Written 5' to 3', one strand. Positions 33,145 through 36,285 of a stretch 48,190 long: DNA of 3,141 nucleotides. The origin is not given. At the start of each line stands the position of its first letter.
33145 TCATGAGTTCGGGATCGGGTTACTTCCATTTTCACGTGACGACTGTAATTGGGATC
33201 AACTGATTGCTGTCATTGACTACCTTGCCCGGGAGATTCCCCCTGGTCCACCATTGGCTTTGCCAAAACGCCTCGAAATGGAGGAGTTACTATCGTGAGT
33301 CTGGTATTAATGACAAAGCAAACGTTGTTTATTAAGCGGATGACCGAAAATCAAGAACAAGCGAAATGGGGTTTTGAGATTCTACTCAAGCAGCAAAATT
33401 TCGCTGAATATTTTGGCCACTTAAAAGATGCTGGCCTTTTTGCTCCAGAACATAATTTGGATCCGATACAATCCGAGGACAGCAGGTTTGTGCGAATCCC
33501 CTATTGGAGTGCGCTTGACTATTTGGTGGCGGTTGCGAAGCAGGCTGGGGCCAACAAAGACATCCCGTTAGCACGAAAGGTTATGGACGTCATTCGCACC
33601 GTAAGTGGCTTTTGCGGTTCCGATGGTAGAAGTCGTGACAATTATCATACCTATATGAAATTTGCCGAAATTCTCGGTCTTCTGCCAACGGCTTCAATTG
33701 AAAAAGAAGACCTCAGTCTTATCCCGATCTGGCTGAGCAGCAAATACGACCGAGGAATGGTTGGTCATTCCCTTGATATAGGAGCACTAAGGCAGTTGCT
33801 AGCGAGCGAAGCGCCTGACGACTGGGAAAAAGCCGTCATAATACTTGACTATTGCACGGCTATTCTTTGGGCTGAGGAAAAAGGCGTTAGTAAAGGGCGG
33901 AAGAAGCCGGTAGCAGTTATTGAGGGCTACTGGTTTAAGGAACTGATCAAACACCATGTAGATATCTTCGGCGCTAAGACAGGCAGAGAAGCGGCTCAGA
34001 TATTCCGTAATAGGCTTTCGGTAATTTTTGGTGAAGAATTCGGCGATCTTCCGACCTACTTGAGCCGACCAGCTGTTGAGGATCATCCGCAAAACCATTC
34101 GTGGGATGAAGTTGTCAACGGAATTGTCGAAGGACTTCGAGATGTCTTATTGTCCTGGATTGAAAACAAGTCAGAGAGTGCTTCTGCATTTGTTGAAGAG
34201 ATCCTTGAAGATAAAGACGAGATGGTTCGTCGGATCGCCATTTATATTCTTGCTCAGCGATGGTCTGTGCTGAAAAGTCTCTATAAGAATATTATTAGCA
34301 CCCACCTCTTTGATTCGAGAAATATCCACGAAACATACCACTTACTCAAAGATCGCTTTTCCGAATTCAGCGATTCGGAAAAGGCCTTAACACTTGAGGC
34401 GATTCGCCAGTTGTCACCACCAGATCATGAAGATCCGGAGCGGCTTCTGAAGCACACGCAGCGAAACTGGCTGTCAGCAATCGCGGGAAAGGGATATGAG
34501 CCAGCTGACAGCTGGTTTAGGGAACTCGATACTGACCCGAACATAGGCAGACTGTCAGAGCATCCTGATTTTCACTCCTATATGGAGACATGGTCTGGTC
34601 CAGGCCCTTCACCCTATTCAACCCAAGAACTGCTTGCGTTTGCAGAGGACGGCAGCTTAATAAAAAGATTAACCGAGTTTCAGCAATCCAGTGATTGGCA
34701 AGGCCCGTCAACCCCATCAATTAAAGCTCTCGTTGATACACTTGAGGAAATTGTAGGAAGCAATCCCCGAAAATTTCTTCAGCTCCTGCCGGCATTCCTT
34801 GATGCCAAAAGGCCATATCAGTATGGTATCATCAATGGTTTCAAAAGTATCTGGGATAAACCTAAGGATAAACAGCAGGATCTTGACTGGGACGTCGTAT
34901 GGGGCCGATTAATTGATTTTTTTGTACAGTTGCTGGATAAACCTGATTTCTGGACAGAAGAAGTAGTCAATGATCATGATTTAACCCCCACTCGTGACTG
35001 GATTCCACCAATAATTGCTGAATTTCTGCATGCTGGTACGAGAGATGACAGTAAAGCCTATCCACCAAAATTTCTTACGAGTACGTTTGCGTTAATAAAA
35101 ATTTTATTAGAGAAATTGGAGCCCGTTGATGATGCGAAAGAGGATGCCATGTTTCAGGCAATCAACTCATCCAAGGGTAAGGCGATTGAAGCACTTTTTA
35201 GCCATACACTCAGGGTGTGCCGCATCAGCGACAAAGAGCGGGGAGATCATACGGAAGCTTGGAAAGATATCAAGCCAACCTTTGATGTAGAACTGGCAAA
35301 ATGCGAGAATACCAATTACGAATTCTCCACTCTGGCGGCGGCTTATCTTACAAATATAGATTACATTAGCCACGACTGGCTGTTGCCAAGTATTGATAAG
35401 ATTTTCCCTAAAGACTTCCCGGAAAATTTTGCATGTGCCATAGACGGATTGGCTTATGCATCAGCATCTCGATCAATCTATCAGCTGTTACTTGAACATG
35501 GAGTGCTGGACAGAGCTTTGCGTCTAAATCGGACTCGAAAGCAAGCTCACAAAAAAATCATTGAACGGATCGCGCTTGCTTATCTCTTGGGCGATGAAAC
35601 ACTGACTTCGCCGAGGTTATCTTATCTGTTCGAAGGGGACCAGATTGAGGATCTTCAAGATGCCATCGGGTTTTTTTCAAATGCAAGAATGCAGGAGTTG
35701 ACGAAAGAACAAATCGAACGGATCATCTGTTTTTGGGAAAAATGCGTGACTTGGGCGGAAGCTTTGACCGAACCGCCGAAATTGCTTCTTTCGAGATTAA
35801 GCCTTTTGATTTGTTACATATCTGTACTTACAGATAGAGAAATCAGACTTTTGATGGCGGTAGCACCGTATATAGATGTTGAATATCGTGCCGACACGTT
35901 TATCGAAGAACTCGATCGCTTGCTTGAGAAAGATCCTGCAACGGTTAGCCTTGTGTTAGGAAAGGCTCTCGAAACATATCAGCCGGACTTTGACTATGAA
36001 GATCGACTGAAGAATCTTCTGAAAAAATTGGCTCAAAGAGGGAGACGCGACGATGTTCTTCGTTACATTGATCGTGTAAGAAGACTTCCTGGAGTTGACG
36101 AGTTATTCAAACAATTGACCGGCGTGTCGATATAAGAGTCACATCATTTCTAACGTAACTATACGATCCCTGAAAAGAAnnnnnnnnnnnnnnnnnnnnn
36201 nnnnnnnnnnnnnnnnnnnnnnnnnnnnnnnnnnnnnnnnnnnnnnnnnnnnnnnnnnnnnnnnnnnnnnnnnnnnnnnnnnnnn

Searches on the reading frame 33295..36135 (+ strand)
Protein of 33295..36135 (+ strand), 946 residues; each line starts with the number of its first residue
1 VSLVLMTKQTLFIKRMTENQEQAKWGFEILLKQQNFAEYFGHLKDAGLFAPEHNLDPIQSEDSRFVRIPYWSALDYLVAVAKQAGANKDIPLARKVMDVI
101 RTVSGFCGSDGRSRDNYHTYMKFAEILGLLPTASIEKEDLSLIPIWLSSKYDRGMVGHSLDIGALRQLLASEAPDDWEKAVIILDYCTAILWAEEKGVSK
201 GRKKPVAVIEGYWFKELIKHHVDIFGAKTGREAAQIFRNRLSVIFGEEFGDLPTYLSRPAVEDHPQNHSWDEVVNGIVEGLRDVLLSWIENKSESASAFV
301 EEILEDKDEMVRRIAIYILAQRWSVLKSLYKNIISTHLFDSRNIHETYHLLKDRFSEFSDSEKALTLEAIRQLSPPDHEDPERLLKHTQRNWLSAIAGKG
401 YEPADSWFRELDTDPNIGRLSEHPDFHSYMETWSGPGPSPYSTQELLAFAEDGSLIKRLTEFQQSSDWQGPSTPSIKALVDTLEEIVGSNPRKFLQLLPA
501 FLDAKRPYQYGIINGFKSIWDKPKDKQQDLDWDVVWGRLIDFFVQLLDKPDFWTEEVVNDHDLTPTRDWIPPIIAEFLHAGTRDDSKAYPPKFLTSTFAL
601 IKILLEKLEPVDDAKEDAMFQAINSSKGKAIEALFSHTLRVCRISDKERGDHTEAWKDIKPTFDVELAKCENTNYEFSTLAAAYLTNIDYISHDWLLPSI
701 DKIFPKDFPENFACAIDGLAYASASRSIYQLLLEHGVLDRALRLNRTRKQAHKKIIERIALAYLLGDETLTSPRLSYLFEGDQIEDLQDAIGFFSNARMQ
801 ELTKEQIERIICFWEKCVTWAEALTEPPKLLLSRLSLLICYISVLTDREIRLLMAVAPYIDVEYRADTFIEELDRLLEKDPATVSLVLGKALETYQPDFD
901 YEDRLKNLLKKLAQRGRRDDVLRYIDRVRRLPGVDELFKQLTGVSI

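Call 3: search_protein_families(library=padloc, proteins=[window:33295-36135:+], max_evalue=0.01)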
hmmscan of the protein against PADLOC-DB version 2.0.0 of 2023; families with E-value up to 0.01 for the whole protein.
window:33295-36135:+ (946 aa): 1 family
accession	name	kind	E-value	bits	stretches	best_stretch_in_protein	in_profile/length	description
PDLC04166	Dsr1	-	3.3e-107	357.7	1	13-919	313-1200/1227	-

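Call 4: search_protein_families(library=pfam, proteins=[window:33295-36135:+], max_evalue=0.01)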
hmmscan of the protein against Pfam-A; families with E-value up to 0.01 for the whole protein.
window:33295-36135:+ (946 aa): 0 families

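Call 9: search_protein_families(library=ncbifam, proteins=[window:33295-36135:+], max_evalue=0.1)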
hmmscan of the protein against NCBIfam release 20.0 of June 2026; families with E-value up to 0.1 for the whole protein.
window:33295-36135:+ (946 aa): 1 family
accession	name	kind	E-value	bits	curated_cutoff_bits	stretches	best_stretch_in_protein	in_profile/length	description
NF041818.1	Dsr1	equivalog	1.4e-05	23.1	1400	1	254-370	615-734/1263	anti-phage defense-associated sirtuin Dsr1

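Call 24: find_homologous_proteins(query=window:33295-36135:+)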
Query window:33295-36135:+ (946 aa): 315 proteins with E <= 0.001 among 8000 candidates; the best 120 are listed.
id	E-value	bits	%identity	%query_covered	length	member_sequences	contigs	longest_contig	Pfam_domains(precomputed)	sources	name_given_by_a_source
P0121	0.0e+0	1992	92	100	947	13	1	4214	-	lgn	-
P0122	0.0e+0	1926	88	100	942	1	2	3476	-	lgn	-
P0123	0.0e+0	1850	85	100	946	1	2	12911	-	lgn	-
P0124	0.0e+0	1826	84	100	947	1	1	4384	-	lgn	-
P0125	0.0e+0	1774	81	100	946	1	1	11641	-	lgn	-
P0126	0.0e+0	1730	79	99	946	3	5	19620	-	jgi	-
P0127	0.0e+0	1667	76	100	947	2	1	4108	-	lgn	-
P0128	0.0e+0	1643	75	100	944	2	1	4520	-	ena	-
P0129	0.0e+0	1643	75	100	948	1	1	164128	-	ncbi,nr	ncbi:MAG: hypothetical protein PHT49_07000 [Desulfovibrionales bacterium]|nr:hypothetical protein [D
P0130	0.0e+0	1577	73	100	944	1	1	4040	-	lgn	-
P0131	0.0e+0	1560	71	100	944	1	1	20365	-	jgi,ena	-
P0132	0.0e+0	1545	71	100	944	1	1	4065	-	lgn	-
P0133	0.0e+0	1540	71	100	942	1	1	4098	-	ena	-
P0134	0.0e+0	1535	70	100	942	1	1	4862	-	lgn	-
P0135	0.0e+0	1534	70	100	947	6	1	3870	-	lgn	-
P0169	0.0e+0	1200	55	99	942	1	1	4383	-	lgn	-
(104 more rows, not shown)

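Call 27: find_related_loci(query=A4, collection=metagenome_contigs, flank=10000)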
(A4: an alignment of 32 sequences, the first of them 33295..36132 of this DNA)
Query A4 (946 aa) in metagenome_contigs; peptide patterns used: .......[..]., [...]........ (x = any residue, [..] = any of these).
191 stretches matched a pattern; 95 encode a relative of the query (tblastn E <= 1e-3); the best 80 are kept; 80 distinct loci.
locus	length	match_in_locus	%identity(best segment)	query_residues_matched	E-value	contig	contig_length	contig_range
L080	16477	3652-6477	90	1-942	0e+0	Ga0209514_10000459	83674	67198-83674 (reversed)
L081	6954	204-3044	88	1-946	0e+0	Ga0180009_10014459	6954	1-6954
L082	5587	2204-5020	79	4-942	0e+0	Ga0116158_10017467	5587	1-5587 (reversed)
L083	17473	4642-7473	71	1-946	0e+0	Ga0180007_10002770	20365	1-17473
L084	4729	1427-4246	69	1-942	0e+0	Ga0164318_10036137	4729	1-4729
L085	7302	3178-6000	67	1-944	0e+0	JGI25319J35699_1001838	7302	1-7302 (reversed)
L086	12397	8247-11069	67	1-944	0e+0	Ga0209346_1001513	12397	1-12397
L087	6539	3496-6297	67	5-942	0e+0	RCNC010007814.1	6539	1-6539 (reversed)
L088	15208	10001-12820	56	1-943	0e+0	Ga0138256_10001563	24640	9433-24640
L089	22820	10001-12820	56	1-943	0e+0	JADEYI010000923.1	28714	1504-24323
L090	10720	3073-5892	56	1-943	0e+0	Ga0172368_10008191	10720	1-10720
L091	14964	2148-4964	55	1-942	0e+0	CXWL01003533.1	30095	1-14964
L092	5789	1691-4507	55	1-941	0e+0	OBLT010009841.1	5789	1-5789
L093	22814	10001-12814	54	1-941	0e+0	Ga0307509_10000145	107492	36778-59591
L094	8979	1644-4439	53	5-942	0e+0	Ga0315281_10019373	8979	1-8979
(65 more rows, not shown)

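Call 71: search_solved_structures(query=A4, max_evalue=1)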
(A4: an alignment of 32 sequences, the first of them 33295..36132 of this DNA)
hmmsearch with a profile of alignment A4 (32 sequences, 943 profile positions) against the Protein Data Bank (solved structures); distinct sequences matched with E-value up to 1: 1.
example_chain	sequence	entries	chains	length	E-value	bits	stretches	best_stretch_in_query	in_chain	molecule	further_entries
8ydd_D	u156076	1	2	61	0.15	13.2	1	361-411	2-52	Homeobox protein NANOG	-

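Call 75: search_protein_representatives(protein=window:33295-36132:+)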
Query: 946 residues. Proteins with E-value up to 0.001 (for the whole library): 1767; up to 1e-10: 1247; up to 1e-30: 652. The best 150 are listed.
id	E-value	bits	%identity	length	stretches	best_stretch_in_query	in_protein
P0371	0.0e+00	1033.6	52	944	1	8-942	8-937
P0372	0.0e+00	1026.1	49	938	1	4-940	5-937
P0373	1.8e-275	933.2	60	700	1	73-762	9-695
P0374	1.0e-272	924.1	45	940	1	7-940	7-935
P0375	1.9e-266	903.3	45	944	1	8-942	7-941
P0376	1.2e-265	900.7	44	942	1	7-941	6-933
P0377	1.3e-259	880.7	44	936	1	8-943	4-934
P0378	7.2e-259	878.2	46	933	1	5-941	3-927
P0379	5.9e-254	862.0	44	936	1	6-941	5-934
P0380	1.2e-252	857.6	43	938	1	3-942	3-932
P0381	3.6e-252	856.1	43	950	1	5-943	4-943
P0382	6.0e-252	855.3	44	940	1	8-941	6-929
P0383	1.3e-250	850.9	42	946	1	3-942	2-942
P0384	3.8e-248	842.8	42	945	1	2-942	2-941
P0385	1.5e-245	834.1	42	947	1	5-941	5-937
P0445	2.3e-155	535.7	32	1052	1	8-942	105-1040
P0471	9.1e-133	460.9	33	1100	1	38-935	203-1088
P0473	7.1e-131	454.6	31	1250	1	10-913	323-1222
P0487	6.3e-122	425.0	32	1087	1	61-928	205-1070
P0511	1.0e-104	368.1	31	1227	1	40-929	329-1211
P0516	8.0e-103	361.8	29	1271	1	21-913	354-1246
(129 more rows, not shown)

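Call 76: search_protein_families(library=ncbifam, proteins=[P0473, P0511, P0516, P0471, P0487, P0445], max_evalue=0.001)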
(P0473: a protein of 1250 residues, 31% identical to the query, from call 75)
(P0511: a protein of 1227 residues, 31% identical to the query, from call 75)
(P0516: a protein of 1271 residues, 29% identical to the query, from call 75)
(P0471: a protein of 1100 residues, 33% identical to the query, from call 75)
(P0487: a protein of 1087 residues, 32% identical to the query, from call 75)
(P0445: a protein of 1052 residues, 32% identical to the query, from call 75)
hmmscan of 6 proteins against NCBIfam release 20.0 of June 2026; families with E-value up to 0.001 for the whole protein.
P0473 (1250 aa): 1 family
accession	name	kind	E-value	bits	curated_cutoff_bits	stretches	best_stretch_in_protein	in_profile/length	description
NF041818.1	Dsr1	equivalog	1.9e-22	78.9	1400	3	5-129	9-138/1263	anti-phage defense-associated sirtuin Dsr1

P0511 (1227 aa): 1 family
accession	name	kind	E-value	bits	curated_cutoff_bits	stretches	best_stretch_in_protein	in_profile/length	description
NF041818.1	Dsr1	equivalog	6.7e-11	40.7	1400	1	525-1007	609-1062/1263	anti-phage defense-associated sirtuin Dsr1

P0516 (1271 aa): 1 family
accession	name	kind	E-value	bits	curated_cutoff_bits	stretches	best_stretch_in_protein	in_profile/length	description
NF041818.1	Dsr1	equivalog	3.4e-14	51.6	1400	1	13-135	8-138/1263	anti-phage defense-associated sirtuin Dsr1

P0471 (1100 aa): 1 family
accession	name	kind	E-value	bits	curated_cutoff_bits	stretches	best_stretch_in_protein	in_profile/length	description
NF041818.1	Dsr1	equivalog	1.6e-12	46.1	1400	1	367-528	566-730/1263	anti-phage defense-associated sirtuin Dsr1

P0487 (1087 aa): 0 families

P0445 (1052 aa): 1 family
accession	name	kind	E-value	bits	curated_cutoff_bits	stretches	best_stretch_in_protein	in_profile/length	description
NF041818.1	Dsr1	equivalog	6.9e-08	30.7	1400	1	349-470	613-736/1263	anti-phage defense-associated sirtuin Dsr1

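Call 77: search_protein_families(library=pfam, proteins=[P0473, P0511, P0516, P0471, P0487, P0445], max_evalue=0.001)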
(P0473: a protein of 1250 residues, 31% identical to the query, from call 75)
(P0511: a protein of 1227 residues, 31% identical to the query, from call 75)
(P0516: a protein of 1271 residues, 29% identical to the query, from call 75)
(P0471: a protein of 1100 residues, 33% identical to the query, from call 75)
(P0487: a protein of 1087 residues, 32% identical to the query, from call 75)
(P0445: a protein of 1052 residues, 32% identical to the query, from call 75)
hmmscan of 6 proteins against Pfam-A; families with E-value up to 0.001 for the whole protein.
P0473 (1250 aa): 1 family
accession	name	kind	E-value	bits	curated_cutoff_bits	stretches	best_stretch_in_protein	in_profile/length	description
PF13289.12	SIR2_2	-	1.2e-16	61.5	24.5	1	113-278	2-139/141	SIR2-like domain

P0511 (1227 aa): 1 family
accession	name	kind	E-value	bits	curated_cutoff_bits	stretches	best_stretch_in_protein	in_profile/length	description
PF13289.12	SIR2_2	-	1.6e-14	54.7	24.5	1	120-229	2-123/141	SIR2-like domain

P0516 (1271 aa): 1 family
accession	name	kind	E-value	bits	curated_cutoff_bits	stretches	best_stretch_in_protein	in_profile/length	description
PF13289.12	SIR2_2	-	5.6e-13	49.6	24.5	1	119-277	2-134/141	SIR2-like domain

P0471 (1100 aa): 2 families
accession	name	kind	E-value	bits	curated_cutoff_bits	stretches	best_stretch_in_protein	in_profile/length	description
PF13676.11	TIR_2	-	1.1e-08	36.1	28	1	5-132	2-115/122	TIR domain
PF01582.25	TIR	-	4.2e-05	23.8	21.3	1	19-132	15-130/179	TIR domain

P0487 (1087 aa): 1 family
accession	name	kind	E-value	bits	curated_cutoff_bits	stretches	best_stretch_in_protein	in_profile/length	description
PF13676.11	TIR_2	-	7.9e-05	23.6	28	1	25-81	42-96/122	TIR domain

P0445 (1052 aa): 0 families
